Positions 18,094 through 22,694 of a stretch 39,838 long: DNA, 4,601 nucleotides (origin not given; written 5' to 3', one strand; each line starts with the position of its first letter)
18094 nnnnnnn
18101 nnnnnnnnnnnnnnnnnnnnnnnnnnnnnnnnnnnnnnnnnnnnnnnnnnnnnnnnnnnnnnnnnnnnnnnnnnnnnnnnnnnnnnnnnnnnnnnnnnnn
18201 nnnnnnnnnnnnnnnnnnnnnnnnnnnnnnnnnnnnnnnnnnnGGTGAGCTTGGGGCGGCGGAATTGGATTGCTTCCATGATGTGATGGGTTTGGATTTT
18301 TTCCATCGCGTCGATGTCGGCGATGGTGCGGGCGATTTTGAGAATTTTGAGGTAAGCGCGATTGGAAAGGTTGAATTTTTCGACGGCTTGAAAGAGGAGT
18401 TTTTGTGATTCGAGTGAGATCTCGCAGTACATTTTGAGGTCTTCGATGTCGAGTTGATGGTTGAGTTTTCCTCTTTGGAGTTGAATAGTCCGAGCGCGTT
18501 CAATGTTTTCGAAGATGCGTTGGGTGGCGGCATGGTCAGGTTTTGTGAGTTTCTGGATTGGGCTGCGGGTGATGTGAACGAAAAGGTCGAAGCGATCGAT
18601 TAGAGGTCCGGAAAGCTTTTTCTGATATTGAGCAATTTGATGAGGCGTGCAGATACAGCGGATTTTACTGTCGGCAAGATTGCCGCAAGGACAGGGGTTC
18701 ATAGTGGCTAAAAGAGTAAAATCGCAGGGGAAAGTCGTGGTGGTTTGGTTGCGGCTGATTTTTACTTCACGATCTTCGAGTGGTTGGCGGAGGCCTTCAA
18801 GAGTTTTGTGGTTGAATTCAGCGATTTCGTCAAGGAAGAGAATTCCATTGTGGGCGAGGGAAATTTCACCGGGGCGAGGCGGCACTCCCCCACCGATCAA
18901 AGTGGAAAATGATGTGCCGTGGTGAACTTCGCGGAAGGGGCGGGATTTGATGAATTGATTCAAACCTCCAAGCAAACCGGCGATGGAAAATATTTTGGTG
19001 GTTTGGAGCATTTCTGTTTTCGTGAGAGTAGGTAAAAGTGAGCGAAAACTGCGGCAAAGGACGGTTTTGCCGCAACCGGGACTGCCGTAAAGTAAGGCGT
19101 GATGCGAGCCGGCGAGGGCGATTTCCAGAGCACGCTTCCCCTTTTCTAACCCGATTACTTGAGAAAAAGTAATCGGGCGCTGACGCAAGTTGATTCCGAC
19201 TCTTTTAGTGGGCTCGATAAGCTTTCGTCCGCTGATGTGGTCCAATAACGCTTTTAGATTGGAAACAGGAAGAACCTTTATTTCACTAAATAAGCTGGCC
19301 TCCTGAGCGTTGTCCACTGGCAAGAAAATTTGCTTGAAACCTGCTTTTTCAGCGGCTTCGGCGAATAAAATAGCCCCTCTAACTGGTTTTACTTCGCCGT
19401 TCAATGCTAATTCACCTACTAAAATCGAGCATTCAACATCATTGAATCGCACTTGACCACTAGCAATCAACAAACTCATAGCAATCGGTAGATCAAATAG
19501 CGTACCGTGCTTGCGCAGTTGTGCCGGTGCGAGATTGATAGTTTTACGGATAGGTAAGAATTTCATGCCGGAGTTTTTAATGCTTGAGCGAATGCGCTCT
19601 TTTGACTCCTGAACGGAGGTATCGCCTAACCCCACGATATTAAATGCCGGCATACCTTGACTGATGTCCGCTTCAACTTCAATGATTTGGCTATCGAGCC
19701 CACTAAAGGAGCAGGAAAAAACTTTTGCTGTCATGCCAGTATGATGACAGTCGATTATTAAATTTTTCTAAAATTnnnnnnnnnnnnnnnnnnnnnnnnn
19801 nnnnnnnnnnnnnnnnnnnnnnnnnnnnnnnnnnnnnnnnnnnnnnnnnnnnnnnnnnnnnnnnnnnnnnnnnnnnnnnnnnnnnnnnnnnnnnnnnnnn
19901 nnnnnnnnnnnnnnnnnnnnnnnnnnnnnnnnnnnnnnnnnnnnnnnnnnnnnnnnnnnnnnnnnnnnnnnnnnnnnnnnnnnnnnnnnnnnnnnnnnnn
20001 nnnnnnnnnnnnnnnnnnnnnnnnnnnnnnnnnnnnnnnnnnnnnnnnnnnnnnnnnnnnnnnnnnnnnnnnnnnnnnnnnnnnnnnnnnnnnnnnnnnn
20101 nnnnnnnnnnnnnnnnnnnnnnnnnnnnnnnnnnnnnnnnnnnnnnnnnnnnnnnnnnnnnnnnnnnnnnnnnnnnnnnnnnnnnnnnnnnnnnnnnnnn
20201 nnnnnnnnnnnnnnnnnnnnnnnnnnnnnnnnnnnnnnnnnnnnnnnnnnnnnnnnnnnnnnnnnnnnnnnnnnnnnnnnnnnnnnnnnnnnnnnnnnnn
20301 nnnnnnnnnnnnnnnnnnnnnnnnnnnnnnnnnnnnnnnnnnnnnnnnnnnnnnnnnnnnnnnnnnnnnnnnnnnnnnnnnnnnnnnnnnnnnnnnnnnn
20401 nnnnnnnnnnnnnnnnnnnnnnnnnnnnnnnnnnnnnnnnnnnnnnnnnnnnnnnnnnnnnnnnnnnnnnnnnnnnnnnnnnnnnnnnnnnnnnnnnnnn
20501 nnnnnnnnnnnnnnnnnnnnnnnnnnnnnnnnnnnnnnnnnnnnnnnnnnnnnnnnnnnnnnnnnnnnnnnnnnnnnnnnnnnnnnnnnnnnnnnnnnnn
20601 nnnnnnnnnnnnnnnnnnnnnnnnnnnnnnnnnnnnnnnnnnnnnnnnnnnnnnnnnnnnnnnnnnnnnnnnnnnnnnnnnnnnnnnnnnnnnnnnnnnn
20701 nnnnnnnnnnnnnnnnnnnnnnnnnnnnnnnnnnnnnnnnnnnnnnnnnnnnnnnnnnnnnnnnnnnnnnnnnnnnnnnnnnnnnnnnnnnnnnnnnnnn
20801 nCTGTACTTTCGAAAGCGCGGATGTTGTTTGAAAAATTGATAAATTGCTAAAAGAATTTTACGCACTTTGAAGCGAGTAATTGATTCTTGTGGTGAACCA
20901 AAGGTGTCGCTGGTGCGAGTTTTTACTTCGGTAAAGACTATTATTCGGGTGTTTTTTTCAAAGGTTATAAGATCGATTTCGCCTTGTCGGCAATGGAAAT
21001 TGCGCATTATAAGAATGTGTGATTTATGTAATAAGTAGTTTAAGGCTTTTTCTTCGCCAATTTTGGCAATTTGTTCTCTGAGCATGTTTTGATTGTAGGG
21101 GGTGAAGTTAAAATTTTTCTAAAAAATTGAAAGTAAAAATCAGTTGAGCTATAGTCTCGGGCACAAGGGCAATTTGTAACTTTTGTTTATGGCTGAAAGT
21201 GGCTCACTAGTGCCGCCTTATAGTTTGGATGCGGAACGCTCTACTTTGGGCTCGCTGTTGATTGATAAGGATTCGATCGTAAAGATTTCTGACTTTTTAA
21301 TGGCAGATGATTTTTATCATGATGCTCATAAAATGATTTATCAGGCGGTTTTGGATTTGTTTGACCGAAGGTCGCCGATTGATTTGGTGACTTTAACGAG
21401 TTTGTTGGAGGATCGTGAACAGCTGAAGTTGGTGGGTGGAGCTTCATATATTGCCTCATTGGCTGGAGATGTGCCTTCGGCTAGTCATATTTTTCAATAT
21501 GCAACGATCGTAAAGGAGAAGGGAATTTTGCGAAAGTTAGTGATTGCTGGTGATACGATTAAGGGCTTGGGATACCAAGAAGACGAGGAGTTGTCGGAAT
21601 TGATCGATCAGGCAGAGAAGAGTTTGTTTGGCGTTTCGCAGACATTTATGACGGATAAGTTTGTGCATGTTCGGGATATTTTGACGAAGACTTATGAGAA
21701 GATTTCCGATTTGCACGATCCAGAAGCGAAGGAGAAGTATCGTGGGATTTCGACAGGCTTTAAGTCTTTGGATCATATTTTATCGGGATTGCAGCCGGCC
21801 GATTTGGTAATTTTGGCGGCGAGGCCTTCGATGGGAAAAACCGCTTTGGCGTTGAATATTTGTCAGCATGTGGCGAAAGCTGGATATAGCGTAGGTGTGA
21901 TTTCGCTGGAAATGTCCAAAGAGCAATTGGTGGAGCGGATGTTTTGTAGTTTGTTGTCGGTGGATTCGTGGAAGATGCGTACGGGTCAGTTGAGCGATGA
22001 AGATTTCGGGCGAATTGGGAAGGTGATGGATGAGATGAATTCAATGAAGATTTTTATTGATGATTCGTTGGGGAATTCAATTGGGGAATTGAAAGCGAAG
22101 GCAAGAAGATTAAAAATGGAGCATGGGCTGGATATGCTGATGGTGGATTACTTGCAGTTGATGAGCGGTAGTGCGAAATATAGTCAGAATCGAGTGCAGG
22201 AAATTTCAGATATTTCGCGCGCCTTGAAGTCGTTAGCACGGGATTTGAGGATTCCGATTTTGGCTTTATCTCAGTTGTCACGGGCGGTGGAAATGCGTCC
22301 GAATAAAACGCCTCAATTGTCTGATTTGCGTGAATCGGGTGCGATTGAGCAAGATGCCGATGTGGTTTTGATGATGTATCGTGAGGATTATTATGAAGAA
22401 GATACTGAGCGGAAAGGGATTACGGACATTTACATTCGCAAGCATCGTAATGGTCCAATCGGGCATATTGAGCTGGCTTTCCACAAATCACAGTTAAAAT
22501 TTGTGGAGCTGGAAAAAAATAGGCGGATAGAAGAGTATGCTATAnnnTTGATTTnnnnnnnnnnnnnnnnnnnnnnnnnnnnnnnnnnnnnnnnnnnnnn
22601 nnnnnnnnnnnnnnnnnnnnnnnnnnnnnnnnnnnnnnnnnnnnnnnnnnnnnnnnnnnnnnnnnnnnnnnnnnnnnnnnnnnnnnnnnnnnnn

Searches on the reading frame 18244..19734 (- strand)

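Call 72: search_protein_families(library=pfam, proteins=[window:18244-19734:-], max_evalue=0.00001)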
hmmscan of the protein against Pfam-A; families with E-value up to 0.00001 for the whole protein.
window:18244-19734:- (497 aa): 7 families
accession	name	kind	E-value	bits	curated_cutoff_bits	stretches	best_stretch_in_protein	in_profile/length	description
PF01078.27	Mg_chelatase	-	3.5e-81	272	20.3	1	190-394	2-205/207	Magnesium chelatase, subunit ChlI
PF13541.12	ChlI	-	2.6e-39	134.3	27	1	20-142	1-121/121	Subunit ChlI of Mg-chelatase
PF13335.12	Mg_chelatase_C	-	2.6e-24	86.1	26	1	404-492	4-94/94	Magnesium chelatase, subunit ChlI C-terminal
PF07728.20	AAA_5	-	1.2e-11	45.2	22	1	213-353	2-130/139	AAA domain (dynein-related subfamily)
PF00493.29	MCM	-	3e-10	40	23.3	1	288-390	114-206/224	MCM P-loop domain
PF05496.18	RuvB_N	-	4.5e-06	27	27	0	186-228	2-51/159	Holliday junction DNA helicase RuvB P-loop domain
PF00158.32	Sigma54_activat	-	5.7e-06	26.5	20.2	0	205-344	17-140/168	Sigma-54 interaction domain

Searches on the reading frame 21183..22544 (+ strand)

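Call 72: search_protein_families(library=pfam, proteins=[window:21183-22544:+], max_evalue=0.00001)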
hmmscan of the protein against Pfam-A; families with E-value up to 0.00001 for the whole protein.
window:21183-22544:+ (454 aa): 3 families
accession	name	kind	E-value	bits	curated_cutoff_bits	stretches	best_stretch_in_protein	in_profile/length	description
PF03796.21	DnaB_C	-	1e-102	343.4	27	1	188-441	1-254/255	DnaB-like helicase C terminal domain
PF00772.26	DnaB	-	3.4e-31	107.8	23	1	11-112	2-103/103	DnaB-like helicase N terminal domain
PF13481.12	AAA_25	-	6.9e-11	42.6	27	1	187-364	13-189/195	AAA domain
